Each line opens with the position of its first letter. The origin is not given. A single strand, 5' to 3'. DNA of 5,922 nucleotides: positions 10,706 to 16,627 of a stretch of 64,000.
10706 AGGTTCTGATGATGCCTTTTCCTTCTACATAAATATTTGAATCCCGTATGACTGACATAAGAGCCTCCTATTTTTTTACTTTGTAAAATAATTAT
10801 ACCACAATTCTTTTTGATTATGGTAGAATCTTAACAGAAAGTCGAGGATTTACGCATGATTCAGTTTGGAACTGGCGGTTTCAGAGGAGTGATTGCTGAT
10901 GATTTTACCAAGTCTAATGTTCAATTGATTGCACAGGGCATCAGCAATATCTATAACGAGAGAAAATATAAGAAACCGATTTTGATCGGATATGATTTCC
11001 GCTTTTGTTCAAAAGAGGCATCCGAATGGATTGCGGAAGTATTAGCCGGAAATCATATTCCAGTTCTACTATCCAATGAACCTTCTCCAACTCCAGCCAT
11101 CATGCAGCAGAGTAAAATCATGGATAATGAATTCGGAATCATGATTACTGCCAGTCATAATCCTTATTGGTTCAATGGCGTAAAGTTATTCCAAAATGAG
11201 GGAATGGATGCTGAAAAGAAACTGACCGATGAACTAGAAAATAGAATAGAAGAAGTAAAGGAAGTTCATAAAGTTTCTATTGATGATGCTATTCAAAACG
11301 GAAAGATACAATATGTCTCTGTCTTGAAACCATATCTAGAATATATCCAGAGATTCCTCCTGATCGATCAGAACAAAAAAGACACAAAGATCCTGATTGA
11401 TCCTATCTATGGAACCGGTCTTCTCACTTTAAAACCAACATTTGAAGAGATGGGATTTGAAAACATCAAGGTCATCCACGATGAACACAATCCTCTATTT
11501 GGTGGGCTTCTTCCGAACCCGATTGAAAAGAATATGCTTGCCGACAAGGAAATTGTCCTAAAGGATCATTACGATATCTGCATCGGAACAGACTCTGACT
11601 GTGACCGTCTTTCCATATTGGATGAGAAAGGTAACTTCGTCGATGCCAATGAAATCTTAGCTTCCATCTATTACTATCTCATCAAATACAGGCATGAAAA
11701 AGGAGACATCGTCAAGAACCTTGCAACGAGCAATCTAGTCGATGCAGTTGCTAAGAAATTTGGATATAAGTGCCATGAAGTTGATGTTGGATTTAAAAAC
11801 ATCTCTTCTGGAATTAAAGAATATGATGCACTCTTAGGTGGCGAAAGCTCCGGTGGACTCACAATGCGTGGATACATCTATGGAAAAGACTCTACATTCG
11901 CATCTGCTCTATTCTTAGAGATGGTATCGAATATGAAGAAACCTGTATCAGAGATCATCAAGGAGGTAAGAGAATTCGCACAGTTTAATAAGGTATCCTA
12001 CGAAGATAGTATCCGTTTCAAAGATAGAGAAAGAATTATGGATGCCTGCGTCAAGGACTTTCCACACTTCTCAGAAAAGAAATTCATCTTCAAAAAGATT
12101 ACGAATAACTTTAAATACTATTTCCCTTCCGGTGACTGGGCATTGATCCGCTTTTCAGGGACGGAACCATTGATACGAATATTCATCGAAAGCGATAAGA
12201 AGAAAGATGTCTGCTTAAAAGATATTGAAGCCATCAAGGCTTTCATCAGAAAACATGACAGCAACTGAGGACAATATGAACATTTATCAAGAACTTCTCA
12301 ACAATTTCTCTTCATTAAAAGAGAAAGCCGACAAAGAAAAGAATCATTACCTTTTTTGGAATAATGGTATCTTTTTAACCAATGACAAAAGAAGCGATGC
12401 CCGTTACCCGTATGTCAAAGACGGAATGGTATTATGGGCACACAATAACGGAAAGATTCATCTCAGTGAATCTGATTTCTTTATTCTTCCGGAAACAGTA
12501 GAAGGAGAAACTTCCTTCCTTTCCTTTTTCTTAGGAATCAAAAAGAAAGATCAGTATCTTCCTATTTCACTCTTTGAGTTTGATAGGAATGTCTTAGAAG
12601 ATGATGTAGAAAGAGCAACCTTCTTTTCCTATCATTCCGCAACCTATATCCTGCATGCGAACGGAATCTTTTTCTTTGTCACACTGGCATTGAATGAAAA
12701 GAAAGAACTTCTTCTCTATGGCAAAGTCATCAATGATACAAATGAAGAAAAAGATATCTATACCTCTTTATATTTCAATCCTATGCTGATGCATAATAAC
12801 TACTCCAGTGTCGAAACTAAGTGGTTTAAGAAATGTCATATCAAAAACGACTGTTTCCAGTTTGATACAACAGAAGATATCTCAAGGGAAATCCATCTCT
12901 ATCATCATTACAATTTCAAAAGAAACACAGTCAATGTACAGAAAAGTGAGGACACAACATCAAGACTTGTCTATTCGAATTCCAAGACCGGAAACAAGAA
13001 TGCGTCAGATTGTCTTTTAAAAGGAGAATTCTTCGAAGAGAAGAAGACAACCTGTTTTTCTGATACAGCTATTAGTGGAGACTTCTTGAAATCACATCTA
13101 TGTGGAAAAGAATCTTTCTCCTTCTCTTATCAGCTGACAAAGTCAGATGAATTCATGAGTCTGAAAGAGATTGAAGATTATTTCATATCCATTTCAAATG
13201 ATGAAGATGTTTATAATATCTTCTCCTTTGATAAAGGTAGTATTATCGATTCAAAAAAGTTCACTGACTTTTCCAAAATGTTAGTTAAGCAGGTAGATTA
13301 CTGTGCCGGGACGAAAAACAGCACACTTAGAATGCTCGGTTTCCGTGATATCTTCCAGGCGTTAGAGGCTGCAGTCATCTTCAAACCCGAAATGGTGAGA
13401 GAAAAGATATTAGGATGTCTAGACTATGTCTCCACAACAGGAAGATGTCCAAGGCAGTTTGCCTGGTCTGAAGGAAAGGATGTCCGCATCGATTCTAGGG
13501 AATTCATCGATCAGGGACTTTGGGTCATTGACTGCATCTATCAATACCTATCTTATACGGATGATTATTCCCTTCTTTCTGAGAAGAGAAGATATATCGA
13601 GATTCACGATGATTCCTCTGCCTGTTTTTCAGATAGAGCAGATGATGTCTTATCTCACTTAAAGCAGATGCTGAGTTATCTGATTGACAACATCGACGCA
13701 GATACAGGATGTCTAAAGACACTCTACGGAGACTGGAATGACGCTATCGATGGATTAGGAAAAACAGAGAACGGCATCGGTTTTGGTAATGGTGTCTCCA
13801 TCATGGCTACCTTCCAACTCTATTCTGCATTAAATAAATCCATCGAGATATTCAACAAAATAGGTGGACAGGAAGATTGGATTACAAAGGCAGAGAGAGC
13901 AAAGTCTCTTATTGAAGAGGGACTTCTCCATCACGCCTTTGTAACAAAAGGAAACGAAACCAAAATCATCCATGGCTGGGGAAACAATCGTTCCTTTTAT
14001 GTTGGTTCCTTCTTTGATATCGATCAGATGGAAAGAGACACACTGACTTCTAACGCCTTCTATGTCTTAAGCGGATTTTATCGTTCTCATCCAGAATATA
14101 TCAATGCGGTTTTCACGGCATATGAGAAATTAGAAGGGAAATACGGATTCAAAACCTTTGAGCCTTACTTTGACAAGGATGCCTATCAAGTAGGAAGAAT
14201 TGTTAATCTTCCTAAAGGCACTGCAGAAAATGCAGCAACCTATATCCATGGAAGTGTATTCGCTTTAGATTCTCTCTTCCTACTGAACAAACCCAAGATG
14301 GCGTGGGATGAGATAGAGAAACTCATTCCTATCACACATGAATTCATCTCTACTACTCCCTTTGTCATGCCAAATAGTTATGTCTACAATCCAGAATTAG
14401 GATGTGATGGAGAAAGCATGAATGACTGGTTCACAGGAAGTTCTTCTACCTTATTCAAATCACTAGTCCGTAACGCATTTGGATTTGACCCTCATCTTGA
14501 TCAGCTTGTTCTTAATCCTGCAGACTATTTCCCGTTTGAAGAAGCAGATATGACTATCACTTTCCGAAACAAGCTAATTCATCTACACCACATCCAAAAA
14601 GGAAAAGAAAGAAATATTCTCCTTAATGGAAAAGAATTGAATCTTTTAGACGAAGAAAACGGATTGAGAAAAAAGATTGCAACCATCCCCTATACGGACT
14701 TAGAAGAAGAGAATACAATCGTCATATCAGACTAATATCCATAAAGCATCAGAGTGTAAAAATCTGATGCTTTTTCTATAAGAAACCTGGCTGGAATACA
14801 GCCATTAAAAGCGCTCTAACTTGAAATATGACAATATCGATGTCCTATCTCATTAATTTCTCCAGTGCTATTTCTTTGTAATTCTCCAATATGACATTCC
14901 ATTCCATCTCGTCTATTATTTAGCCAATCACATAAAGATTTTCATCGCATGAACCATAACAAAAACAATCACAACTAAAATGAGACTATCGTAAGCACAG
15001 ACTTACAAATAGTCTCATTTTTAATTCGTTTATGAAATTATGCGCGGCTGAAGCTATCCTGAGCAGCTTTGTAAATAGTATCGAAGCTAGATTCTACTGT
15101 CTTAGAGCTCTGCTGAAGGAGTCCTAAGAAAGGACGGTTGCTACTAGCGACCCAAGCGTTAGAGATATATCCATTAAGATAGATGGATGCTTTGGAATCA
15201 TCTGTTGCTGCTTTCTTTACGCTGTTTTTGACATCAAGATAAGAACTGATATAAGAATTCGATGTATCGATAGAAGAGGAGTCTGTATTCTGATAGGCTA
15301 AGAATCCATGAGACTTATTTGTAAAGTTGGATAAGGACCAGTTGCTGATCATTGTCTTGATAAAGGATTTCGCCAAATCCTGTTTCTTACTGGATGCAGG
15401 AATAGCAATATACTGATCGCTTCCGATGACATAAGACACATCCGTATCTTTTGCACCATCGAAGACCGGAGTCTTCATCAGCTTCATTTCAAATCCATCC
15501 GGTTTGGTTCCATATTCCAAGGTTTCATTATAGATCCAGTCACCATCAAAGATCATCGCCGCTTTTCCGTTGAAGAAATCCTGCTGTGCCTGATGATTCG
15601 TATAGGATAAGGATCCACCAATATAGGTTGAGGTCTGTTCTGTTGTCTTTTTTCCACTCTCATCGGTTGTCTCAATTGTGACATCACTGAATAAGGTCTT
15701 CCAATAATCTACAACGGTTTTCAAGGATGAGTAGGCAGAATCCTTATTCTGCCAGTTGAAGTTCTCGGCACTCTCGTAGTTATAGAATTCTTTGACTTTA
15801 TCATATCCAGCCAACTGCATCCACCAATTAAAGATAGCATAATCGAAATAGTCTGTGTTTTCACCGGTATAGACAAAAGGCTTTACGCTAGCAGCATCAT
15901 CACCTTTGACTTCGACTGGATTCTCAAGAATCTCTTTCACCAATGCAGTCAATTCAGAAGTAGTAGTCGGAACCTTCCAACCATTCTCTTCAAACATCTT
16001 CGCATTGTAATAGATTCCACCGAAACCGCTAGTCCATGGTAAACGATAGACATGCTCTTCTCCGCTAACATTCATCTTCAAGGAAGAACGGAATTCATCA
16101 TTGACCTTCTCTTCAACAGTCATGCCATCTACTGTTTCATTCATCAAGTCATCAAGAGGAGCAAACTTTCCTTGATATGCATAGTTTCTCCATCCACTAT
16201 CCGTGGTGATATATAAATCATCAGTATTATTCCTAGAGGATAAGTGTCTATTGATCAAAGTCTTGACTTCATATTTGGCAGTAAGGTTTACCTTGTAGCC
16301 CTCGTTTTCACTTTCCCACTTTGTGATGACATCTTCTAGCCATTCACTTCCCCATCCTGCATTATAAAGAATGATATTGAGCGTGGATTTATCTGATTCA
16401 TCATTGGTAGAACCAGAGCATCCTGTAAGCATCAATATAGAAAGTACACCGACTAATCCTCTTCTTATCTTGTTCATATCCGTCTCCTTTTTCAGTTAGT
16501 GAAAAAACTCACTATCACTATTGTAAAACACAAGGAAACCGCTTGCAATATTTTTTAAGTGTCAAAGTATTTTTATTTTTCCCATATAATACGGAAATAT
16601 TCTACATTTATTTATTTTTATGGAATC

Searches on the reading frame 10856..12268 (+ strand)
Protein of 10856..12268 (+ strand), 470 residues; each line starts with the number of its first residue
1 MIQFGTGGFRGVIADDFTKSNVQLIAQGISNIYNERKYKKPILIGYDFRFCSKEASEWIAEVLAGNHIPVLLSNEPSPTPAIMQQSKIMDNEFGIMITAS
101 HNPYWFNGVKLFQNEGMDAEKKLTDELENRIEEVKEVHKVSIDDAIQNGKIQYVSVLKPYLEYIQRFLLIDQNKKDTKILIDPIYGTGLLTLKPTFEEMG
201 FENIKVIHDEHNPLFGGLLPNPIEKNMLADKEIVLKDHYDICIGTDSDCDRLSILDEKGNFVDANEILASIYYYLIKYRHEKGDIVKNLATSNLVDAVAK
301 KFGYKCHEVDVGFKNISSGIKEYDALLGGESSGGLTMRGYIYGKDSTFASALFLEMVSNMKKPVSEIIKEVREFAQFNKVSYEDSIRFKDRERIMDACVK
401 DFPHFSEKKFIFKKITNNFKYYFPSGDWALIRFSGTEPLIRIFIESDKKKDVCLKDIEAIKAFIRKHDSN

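Call 9: search_protein_families(library=pfam, proteins=[window:10856-12268:+], max_evalue=0.0001)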
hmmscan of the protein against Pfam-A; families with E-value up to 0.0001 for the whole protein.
window:10856-12268:+ (470 aa): 4 families
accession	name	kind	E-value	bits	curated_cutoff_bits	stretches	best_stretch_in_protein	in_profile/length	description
PF02878.22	PGM_PMM_I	-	5.7e-32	110.7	22.5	1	2-136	2-136/138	Phosphoglucomutase/phosphomannomutase, alpha/beta/alpha domain I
PF02880.22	PGM_PMM_III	-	3.5e-23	82.4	20.7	1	264-371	2-111/115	Phosphoglucomutase/phosphomannomutase, alpha/beta/alpha domain III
PF02879.22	PGM_PMM_II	-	4.7e-17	62.9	29.3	1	159-259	2-103/103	Phosphoglucomutase/phosphomannomutase, alpha/beta/alpha domain II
PF00408.26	PGM_PMM_IV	-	2.5e-05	24.7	23.1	0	414-450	21-56/68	Phosphoglucomutase/phosphomannomutase, C-terminal domain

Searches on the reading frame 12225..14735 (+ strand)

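Call 9: search_protein_families(library=pfam, proteins=[window:12225-14735:+], max_evalue=0.0001)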
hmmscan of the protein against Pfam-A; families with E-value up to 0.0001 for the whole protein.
window:12225-14735:+ (836 aa): 1 family
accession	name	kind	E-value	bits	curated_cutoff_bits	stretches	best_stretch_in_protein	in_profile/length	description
PF17167.11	Glyco_hydro_94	-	2.1e-31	109.5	27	1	369-749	49-416/420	Glycosyl hydrolase 94 superfamily, catalytic domain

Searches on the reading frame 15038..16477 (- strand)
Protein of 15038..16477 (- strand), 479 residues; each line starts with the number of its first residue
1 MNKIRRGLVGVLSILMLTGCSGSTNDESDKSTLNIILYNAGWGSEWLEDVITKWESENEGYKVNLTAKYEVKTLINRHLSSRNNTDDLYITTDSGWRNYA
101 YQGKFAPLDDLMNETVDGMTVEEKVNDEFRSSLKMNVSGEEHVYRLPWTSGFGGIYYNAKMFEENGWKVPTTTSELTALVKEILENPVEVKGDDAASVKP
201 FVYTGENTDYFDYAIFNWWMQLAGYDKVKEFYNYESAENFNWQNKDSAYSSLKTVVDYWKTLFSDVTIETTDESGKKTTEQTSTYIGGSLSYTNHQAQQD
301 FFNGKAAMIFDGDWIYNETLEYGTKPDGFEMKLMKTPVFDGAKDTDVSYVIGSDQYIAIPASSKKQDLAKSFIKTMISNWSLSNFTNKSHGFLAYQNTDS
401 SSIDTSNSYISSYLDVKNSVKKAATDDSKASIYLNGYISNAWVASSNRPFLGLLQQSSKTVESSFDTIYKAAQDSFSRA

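Call 10: search_protein_families(library=pfam, proteins=[window:15038-16477:-], max_evalue=0.0001)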
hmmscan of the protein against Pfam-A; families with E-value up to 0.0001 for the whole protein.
window:15038-16477:- (479 aa): 1 family
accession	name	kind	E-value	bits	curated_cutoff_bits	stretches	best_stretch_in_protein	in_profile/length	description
PF01547.30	SBP_bac_1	-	2.3e-19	70.9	26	1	45-379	6-303/307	Bacterial extracellular solute-binding protein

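Call 78: find_related_loci(query=window:15038-16477:-, collection=metagenome_contigs, flank=3000)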
Query window:15038-16477:- (479 aa) in metagenome_contigs; peptide patterns used: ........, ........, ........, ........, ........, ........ (x = any residue, [..] = any of these).
33 stretches matched a pattern; 2 encode a relative of the query (tblastn E <= 1e-3); 2 distinct loci.
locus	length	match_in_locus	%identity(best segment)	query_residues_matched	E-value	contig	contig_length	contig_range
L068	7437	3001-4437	86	1-479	0e+0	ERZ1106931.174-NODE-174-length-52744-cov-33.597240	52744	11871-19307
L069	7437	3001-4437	84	1-479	0e+0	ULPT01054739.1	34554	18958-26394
